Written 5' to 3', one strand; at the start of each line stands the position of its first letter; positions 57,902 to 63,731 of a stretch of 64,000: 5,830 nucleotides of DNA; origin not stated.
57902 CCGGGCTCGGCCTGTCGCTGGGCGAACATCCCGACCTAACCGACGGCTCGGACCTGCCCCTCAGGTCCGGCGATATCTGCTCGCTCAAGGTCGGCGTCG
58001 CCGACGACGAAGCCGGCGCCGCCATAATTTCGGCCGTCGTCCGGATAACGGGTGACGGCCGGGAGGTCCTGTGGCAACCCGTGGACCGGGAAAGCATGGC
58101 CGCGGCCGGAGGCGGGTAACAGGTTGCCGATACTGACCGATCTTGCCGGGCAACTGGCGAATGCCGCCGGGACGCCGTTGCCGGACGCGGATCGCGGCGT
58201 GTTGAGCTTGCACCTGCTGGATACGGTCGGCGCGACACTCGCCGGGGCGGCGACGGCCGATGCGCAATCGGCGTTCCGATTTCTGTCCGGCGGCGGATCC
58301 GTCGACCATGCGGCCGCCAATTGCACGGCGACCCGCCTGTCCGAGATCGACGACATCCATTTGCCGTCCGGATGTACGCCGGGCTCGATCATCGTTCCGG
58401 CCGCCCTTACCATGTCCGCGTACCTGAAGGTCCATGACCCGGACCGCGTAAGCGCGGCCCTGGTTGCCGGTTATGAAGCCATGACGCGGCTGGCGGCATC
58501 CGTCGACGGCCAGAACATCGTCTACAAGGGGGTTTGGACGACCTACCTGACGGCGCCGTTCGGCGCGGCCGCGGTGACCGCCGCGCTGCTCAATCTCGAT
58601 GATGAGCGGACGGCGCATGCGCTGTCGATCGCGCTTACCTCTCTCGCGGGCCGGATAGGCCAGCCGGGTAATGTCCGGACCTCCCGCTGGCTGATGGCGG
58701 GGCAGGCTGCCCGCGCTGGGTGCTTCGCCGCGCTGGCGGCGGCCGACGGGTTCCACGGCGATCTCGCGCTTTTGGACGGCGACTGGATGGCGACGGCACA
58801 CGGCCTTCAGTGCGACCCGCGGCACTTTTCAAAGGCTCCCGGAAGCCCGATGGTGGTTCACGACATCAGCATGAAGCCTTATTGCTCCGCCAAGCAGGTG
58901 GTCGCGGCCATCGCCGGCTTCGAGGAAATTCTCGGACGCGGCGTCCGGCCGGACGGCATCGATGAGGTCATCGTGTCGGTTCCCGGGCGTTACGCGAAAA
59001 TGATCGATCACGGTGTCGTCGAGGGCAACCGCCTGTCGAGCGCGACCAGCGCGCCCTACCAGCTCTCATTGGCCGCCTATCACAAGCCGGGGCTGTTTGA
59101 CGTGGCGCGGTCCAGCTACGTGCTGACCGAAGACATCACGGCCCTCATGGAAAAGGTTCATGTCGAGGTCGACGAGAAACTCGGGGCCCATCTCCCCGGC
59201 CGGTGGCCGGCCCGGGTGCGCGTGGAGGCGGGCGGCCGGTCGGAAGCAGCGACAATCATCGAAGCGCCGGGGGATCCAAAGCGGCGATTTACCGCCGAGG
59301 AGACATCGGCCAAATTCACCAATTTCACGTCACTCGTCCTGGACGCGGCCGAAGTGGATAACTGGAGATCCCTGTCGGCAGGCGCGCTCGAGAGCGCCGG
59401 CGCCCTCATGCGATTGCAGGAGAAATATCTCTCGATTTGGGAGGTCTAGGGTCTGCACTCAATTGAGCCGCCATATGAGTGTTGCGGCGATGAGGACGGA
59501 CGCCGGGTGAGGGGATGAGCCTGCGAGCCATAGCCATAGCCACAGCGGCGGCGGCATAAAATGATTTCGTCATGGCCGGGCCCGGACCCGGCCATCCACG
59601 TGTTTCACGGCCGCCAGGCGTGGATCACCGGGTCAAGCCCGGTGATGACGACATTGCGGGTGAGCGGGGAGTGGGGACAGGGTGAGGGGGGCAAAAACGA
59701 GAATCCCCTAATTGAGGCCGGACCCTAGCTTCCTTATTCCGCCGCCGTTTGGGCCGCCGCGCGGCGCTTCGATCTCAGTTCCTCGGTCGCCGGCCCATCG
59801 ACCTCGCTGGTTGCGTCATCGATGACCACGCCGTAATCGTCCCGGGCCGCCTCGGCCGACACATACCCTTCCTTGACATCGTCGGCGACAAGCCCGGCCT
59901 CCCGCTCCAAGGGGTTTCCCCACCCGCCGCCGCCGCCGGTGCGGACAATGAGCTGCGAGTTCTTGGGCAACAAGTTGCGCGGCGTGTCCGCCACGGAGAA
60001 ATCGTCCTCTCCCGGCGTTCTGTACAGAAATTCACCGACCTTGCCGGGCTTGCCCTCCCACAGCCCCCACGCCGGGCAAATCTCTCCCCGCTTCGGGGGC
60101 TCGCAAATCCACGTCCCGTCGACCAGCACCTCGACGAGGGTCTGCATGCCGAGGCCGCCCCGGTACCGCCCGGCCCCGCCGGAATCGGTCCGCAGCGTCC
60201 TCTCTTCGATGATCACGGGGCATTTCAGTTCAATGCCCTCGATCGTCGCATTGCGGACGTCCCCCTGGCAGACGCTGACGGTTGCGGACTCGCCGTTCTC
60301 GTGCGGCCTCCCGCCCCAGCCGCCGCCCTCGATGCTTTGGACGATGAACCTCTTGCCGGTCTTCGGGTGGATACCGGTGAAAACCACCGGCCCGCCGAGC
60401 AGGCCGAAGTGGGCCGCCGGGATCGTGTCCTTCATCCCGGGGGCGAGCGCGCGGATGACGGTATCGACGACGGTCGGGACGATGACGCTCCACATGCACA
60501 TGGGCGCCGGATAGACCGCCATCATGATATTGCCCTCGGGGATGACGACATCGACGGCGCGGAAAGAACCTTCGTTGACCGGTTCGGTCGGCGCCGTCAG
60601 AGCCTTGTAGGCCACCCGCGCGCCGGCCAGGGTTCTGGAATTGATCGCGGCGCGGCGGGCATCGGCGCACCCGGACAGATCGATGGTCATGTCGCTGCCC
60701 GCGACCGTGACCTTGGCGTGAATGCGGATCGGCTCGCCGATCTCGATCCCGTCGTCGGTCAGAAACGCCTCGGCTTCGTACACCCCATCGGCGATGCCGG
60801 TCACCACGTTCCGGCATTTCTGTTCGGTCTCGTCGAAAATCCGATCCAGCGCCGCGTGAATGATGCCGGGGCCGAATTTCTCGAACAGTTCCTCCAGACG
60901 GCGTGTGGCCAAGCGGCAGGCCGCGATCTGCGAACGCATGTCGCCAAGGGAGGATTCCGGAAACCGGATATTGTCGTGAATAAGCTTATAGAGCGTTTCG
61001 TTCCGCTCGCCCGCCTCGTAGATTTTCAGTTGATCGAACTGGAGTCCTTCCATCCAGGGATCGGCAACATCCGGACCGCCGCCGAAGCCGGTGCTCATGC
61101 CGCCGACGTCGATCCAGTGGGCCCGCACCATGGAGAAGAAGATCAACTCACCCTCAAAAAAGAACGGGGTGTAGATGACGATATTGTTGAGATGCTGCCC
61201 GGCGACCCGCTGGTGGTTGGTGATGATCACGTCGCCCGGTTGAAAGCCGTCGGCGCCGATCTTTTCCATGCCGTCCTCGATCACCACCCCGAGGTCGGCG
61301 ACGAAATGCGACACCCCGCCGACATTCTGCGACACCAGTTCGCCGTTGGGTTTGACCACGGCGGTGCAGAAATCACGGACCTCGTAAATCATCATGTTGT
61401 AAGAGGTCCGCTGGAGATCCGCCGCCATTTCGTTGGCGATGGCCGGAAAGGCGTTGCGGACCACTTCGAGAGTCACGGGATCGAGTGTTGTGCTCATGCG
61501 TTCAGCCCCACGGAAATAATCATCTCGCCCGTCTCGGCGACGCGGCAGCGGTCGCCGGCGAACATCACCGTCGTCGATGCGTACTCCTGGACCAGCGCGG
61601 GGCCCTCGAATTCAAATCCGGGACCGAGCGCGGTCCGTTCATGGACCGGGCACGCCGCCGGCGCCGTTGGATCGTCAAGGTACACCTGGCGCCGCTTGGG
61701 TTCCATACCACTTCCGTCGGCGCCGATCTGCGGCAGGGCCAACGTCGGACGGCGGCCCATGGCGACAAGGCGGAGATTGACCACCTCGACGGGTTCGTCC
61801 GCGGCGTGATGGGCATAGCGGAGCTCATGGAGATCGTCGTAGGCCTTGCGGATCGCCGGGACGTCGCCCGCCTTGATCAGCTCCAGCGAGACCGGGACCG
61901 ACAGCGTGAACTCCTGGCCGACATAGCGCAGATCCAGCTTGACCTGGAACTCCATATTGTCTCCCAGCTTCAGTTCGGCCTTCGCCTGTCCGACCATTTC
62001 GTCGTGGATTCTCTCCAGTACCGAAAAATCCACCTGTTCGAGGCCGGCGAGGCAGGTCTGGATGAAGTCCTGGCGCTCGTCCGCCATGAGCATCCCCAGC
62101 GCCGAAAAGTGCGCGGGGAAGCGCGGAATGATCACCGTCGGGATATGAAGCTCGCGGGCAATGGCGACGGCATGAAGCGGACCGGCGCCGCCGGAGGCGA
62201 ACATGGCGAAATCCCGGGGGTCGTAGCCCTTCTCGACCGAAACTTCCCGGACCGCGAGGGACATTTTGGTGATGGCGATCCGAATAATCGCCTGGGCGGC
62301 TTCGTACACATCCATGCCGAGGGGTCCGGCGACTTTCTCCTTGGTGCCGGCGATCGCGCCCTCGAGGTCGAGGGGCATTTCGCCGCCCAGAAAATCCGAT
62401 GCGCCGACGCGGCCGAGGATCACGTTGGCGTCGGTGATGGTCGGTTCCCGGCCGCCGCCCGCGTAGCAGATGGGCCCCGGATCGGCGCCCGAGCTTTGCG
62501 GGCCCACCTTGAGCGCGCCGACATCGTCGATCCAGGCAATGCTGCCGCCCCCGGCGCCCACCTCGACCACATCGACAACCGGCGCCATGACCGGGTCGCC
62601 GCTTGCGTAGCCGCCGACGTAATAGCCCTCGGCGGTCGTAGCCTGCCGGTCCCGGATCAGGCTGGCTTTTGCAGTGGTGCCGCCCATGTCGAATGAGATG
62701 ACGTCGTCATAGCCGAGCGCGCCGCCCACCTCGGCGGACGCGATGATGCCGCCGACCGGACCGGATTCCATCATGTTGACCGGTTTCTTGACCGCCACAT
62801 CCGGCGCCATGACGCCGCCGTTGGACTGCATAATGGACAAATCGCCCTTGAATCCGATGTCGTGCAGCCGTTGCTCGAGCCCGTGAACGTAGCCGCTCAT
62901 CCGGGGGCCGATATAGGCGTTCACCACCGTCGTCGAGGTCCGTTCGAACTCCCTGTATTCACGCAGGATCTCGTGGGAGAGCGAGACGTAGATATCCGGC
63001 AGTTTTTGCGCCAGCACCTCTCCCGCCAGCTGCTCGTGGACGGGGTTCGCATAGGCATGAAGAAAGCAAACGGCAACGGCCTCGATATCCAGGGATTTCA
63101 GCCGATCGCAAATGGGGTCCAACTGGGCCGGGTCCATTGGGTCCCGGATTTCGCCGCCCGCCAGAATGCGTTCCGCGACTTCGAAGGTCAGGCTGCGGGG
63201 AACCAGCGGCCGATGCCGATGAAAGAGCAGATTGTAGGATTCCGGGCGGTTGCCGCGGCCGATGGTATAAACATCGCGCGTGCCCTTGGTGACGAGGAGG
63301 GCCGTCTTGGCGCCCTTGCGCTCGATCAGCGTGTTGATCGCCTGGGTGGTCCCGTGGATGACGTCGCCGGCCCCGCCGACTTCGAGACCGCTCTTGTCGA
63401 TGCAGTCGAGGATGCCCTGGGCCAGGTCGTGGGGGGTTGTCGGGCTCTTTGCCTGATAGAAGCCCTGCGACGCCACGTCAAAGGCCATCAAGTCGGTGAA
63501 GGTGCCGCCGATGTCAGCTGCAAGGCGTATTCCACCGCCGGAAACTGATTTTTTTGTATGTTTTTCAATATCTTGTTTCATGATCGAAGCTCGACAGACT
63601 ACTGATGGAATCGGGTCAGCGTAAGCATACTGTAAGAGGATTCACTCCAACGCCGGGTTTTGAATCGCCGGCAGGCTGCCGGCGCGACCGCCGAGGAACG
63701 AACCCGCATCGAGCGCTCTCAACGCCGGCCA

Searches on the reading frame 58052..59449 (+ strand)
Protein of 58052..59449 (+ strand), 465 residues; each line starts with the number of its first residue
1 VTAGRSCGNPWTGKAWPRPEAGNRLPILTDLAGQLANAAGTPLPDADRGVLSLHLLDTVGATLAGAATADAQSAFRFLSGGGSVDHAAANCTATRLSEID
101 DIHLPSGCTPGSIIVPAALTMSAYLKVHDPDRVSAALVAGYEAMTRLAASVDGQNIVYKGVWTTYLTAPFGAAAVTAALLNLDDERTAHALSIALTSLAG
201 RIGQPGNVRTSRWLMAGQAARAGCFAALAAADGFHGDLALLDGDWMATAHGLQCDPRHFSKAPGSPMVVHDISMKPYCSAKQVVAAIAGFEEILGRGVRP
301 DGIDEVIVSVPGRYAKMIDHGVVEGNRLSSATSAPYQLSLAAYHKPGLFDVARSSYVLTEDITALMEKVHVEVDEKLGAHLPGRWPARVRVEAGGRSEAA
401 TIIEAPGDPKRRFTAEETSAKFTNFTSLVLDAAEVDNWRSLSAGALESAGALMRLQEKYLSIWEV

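Call 77: search_protein_families(library=pfam, proteins=[window:58052-59449:+], max_evalue=0.01)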
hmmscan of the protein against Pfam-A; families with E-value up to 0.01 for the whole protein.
window:58052-59449:+ (465 aa): 2 families
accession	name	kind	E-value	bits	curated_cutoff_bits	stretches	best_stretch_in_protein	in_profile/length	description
PF03972.19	MmgE_PrpD_N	-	1.1e-29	103.8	32.1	1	36-245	8-229/244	MmgE/PrpD N-terminal domain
PF19305.4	MmgE_PrpD_C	-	2.1e-15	57.4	32.1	1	297-437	22-163/173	MmgE/PrpD C-terminal domain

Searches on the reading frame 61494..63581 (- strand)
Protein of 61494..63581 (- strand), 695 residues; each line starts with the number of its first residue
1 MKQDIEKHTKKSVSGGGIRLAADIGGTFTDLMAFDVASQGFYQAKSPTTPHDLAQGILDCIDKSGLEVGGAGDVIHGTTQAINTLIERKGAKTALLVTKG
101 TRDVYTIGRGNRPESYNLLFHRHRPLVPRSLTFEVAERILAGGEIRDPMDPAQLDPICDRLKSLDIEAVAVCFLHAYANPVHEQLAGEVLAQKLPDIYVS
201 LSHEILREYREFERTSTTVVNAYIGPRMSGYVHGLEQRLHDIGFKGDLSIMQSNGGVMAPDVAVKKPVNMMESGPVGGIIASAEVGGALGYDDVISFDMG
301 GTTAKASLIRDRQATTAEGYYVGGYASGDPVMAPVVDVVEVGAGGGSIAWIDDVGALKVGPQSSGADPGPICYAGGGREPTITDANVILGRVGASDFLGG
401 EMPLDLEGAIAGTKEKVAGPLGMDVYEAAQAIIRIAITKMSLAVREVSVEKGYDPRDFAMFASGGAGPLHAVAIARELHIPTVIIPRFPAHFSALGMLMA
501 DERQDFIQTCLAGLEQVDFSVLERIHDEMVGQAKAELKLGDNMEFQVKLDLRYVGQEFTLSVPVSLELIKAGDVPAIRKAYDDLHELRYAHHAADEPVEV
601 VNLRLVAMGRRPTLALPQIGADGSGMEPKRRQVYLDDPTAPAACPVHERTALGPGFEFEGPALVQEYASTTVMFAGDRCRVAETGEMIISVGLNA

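Call 63: find_homologous_proteins(query=window:61494-63581:-, max_evalue=1e-100)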
Query window:61494-63581:- (695 aa): 7941 proteins with E <= 1e-100 among 8000 candidates; the best 120 are listed.
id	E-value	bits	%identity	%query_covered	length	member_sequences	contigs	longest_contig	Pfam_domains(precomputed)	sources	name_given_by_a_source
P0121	0.0e+0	1470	94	100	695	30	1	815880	PF01968.25,PF19278.5,PF05378.20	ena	-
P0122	0.0e+0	1186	79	97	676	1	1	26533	PF01968.25,PF19278.5,PF05378.20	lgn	-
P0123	0.0e+0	1182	79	97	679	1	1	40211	PF01968.25,PF19278.5,PF05378.20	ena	-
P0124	0.0e+0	1178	78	97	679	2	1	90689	PF01968.25,PF19278.5,PF05378.20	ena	-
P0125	0.0e+0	1161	76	97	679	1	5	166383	PF01968.25,PF19278.5,PF05378.20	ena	-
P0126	0.0e+0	1146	77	97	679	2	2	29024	PF01968.25,PF19278.5,PF05378.20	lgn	-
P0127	0.0e+0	1140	77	97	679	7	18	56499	PF01968.25,PF19278.5,PF05378.20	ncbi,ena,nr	ncbi:MAG: hydantoinase/oxoprolinase family protein [Rhodospirillales bacterium]|nr:5-oxoprolinase [R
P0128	0.0e+0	1138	75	97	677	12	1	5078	PF01968.25,PF19278.5,PF05378.20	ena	-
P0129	0.0e+0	1137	75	97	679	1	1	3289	PF01968.25,PF19278.5,PF05378.20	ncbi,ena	-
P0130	0.0e+0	1136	75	97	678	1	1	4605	PF01968.25,PF19278.5,PF05378.20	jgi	jgi:N-methylhydantoinase A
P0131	0.0e+0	1133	76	97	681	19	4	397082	PF01968.25,PF19278.5,PF05378.20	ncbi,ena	-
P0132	0.0e+0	1132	76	97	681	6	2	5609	PF01968.25,PF19278.5,PF05378.20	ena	-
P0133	0.0e+0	1130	77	97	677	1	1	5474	PF01968.25,PF19278.5,PF05378.20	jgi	jgi:N-methylhydantoinase A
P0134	0.0e+0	1128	76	97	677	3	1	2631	PF01968.25,PF19278.5,PF05378.20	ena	-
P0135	0.0e+0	1125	74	97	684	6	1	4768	PF01968.25,PF19278.5,PF05378.20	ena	-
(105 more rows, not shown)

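Call 64: find_encoding_contigs(protein=P0121, flank=10000, max_places=3)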
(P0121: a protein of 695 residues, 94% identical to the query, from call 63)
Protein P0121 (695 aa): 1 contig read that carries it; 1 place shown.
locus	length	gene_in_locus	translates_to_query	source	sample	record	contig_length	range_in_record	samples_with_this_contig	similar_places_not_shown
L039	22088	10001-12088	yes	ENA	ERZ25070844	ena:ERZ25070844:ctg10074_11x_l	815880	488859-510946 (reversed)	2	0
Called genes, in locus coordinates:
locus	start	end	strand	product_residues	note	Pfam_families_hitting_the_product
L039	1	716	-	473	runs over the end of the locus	PF00078:RVT_1, PF08388:GIIM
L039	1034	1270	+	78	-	-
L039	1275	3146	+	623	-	PF00501:AMP-binding, PF13193:AMP-binding_C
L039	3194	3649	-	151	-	PF20587:DUF6789 (weak)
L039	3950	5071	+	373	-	PF13384:HTH_23, PF13518:HTH_28, PF13551:HTH_29, PF13565:HTH_32, PF13358:DDE_3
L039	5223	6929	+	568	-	PF01609:DDE_Tnp_1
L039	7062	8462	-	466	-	PF00078:RVT_1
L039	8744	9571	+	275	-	PF01609:DDE_Tnp_1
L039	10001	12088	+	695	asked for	PF05378:Hydant_A_N, PF01968:Hydantoinase_A, PF19278:Hydant_A_C (weak)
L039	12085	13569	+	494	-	PF02538:Hydantoinase_B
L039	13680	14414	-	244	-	PF01609:DDE_Tnp_1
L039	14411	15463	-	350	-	PF14236:DruA, PF13808:DDE_Tnp_1_assoc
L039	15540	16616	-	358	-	PF01548:DEDD_Tnp_IS110, PF02371:Transposase_20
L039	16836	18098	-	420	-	PF13701:DDE_Tnp_1_4, PF01609:DDE_Tnp_1 (weak)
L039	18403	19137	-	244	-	PF01609:DDE_Tnp_1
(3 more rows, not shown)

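Call 65: find_encoding_contigs(protein=P0125, flank=6000, max_places=2)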
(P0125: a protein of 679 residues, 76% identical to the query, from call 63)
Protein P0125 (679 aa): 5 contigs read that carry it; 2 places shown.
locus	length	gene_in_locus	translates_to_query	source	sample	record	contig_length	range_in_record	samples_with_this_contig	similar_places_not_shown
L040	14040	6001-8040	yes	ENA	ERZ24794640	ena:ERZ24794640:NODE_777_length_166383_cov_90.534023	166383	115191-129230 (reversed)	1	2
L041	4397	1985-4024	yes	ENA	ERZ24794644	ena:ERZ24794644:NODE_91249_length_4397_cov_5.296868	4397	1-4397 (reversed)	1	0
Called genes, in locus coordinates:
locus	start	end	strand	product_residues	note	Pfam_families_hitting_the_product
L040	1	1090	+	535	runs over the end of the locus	PF01970:TctA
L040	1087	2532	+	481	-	PF00884:Sulfatase, PF01663:Phosphodiest (faint), PF16347:SGSH_C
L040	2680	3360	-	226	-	PF02798:GST_N, PF13417:GST_N_3 (weak), PF13409:GST_N_2, PF00043:GST_C, PF14497:GST_C_3 (weak), PF13410:GST_C_2 (weak)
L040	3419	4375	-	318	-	PF09084:NMT1, PF12974:Phosphonate-bd (weak)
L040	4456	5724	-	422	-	PF00126:HTH_1, PF13551:HTH_29 (faint), PF13556:HTH_30 (faint), PF00126:HTH_1, PF03466:LysR_substrate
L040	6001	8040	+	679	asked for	PF05378:Hydant_A_N, PF01968:Hydantoinase_A, PF19278:Hydant_A_C (weak)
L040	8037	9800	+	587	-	PF02538:Hydantoinase_B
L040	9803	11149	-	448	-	PF03972:MmgE_PrpD_N, PF19305:MmgE_PrpD_C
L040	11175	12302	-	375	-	-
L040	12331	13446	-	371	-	PF00557:Peptidase_M24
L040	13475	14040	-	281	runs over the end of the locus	PF00528:BPD_transp_1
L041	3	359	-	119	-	?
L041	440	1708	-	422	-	PF00126:HTH_1, PF13551:HTH_29 (faint), PF13556:HTH_30 (faint), PF00126:HTH_1, PF03466:LysR_substrate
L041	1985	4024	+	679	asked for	PF05378:Hydant_A_N, PF01968:Hydantoinase_A, PF19278:Hydant_A_C (weak)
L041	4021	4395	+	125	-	?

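Call 99: search_protein_families(library=ncbifam, proteins=[window:61494-63581:-], max_evalue=0.00001)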
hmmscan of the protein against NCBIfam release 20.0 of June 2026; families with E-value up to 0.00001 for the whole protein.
window:61494-63581:- (695 aa): 3 families
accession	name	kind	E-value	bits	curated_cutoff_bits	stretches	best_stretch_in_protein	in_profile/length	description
NF050156.1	CapLactmsAlpCapA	equivalog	5.4e-149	497.6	1000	1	19-688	2-684/689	caprolactamase subunit alpha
NF042975.2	AcphenoCarb_ApcC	equivalog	3e-86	290.2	1500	1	22-683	13-703/733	acetophenone carboxylase subunit gamma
NF042960.1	AcphenoCarb_ApcA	equivalog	6.1e-60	203.2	1250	1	148-671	118-637/658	acetophenone carboxylase subunit alpha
